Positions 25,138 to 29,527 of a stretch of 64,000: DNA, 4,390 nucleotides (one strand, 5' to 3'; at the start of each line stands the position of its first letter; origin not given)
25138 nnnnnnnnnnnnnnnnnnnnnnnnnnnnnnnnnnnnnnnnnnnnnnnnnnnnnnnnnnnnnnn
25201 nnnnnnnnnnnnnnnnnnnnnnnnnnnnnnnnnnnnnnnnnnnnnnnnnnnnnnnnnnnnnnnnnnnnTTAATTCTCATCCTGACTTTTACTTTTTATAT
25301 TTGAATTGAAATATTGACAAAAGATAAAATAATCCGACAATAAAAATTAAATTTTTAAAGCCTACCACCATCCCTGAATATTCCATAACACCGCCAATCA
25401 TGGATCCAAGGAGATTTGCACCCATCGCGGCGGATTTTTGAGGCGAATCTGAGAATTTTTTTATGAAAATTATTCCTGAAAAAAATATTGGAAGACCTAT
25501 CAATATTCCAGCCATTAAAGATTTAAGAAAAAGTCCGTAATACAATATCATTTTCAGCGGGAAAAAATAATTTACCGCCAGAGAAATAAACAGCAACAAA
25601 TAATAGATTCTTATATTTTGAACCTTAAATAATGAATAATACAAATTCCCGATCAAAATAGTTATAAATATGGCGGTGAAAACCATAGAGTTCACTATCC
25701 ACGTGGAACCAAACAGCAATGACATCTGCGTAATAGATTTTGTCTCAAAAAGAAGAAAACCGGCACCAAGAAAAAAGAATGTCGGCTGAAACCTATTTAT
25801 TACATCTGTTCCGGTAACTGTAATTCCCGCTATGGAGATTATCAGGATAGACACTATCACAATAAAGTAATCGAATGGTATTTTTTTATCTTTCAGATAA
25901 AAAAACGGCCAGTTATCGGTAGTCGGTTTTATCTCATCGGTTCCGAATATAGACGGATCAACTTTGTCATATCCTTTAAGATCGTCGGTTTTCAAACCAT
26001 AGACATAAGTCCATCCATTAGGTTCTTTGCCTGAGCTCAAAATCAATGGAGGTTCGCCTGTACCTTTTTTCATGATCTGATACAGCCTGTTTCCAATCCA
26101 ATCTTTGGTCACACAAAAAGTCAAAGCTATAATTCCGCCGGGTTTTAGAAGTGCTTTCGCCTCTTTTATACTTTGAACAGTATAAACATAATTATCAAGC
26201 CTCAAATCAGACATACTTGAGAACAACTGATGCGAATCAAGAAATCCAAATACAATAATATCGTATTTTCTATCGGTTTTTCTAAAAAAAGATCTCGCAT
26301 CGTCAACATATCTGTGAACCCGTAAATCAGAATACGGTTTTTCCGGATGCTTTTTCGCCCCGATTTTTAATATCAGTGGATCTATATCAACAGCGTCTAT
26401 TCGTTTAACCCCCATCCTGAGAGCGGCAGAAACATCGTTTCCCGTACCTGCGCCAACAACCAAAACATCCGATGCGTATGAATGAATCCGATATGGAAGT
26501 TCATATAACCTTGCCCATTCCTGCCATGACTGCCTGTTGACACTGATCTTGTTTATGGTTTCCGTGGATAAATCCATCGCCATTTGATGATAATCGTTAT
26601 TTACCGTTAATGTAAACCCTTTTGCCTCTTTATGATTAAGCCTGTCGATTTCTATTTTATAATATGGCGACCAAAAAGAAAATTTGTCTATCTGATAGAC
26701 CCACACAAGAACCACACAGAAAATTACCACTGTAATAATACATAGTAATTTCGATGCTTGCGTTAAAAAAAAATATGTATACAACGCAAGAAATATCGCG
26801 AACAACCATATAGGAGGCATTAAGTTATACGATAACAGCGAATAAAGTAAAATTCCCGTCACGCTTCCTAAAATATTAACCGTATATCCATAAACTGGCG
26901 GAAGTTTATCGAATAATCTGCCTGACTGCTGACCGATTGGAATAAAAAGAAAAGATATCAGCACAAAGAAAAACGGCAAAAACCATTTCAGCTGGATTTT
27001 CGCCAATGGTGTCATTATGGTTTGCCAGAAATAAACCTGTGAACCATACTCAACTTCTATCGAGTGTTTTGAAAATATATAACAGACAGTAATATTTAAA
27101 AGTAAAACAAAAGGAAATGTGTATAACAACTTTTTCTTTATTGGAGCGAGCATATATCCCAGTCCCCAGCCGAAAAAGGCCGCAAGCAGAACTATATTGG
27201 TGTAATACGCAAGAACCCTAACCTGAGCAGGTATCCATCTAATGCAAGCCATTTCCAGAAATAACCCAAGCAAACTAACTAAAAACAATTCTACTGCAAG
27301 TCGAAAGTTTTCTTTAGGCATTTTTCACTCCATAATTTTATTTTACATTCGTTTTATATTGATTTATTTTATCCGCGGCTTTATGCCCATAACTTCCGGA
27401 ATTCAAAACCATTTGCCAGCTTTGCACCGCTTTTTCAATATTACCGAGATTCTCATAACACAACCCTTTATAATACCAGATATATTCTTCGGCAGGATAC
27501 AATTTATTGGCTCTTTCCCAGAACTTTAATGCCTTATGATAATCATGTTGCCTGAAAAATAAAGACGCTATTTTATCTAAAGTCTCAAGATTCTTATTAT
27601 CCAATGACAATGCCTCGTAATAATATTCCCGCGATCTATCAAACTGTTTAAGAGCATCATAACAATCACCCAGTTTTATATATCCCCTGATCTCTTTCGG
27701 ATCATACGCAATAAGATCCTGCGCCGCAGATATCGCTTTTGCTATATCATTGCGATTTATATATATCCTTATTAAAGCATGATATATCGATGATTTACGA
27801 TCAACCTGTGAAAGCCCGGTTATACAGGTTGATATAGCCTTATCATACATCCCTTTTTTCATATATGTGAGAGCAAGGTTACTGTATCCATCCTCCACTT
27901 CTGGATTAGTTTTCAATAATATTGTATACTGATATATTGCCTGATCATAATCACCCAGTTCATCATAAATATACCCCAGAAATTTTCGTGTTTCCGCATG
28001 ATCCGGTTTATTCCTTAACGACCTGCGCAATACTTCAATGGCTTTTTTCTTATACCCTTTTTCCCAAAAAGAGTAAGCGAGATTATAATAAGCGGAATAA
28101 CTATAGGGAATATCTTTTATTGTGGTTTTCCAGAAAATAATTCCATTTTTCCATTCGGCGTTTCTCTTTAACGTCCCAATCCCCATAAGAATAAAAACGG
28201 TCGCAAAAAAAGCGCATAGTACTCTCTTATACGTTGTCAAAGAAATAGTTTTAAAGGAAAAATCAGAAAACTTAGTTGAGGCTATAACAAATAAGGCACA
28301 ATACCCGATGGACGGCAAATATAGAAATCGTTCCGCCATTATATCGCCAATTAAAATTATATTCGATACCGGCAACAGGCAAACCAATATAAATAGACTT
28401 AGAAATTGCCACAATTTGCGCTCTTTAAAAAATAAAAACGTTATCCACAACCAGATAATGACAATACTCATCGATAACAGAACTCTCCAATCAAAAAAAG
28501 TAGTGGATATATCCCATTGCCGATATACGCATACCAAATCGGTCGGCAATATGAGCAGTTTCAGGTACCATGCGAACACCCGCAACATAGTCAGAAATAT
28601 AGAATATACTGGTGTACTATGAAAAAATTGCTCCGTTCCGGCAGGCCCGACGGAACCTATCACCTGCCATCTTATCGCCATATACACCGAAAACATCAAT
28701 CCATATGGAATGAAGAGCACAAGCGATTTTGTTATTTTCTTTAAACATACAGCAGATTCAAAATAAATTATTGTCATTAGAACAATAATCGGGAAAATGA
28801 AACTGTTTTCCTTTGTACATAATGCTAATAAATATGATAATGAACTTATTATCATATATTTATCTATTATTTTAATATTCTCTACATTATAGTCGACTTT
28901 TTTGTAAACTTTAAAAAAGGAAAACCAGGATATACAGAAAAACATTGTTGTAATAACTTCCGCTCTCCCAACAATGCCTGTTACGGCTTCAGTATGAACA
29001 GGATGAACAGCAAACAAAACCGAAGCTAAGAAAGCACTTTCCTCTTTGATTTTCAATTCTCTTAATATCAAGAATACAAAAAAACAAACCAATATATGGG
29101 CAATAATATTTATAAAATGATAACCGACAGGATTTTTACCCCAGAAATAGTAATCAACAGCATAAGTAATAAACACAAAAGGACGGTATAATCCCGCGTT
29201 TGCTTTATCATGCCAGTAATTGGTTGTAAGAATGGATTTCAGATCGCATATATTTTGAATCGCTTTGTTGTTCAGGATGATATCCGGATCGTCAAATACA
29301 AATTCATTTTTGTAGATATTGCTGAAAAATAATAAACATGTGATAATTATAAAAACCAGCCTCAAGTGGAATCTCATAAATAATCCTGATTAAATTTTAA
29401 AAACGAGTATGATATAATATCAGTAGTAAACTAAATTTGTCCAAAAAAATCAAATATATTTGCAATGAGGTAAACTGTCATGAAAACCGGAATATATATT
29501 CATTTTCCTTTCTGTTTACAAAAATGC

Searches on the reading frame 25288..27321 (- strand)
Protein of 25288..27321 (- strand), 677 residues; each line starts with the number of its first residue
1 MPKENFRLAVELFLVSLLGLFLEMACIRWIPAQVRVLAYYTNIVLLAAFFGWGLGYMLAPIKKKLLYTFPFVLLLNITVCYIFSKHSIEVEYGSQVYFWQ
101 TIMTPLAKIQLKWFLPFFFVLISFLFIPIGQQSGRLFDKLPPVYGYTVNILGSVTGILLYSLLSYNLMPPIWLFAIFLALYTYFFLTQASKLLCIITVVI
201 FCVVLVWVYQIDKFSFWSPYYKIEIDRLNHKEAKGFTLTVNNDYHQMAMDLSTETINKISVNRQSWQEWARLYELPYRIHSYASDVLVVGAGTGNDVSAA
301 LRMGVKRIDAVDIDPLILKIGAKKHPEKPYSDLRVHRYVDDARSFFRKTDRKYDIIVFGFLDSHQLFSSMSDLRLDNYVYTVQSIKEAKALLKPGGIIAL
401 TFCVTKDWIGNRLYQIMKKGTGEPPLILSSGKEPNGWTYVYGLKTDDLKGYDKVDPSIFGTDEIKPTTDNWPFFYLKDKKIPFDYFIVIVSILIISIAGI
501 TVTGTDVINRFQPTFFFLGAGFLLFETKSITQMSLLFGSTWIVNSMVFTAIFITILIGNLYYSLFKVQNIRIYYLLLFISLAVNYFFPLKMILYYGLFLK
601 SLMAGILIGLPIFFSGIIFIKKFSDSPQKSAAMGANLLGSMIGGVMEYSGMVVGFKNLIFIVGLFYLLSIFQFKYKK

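Call 97: search_protein_families(library=pfam, proteins=[window:25288-27321:-], max_evalue=0.000001)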
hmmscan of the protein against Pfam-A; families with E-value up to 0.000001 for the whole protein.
window:25288-27321:- (677 aa): 1 family
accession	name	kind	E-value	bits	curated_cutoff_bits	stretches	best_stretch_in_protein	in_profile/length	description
PF01564.23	Spermine_synth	-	1.2e-07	31.9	22.9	1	274-400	10-130/186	Spermine/spermidine synthase domain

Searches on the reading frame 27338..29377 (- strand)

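Call 97: search_protein_families(library=pfam, proteins=[window:27338-29377:-], max_evalue=0.000001)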
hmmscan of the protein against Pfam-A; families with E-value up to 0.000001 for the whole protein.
window:27338-29377:- (679 aa): 15 families
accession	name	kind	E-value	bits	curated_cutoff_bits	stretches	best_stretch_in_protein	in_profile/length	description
PF07719.23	TPR_2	-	3.7e-27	92.6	27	0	565-596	3-34/34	Tetratricopeptide repeat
PF00515.34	TPR_1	-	2.3e-23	81.4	27.8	0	633-658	3-28/34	Tetratricopeptide repeat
PF13432.12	TPR_16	-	1.5e-22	80.1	32.7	0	534-594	2-62/65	Tetratricopeptide repeat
PF13181.12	TPR_8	-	1.5e-22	78.2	25.7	0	564-596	2-34/34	Tetratricopeptide repeat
PF13174.12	TPR_6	-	2.4e-17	62.8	26.3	0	634-659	3-28/33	Tetratricopeptide repeat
PF13428.12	TPR_14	-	4.5e-17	61.3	23.5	0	429-469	3-43/44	Tetratricopeptide repeat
PF13424.12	TPR_12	-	5.2e-17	62.2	30.1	0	444-484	27-68/77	Tetratricopeptide repeat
PF14559.12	TPR_19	-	5.4e-17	62.3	25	0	474-535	4-64/68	Tetratricopeptide repeat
PF13431.12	TPR_17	-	7.9e-15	54.3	24.4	0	620-652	2-34/34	Tetratricopeptide repeat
PF13371.12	TPR_9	-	9.7e-13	48.4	35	0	606-653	4-51/73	Tetratricopeptide repeat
PF13176.12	TPR_7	-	2.6e-12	46.2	27.9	0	499-520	3-24/36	Tetratricopeptide repeat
PF12895.13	ANAPC3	-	2.6e-11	44.1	27.2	0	414-482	9-77/82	Anaphase-promoting complex, cyclosome, subunit 3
PF23914.1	TPR_CcmH_CycH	-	5.7e-11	42.9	42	0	533-630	54-154/158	Cytochrome c-type biogenesis protein H TPR domain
PF13414.12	TPR_11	-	6.5e-09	35.8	26.8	0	468-509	1-42/42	TPR repeat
PF25063.1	ARM_TT21_C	-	4.3e-07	30.5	35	0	429-523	97-192/209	Tetratricopeptide repeat protein 21 C-terminal ARM domain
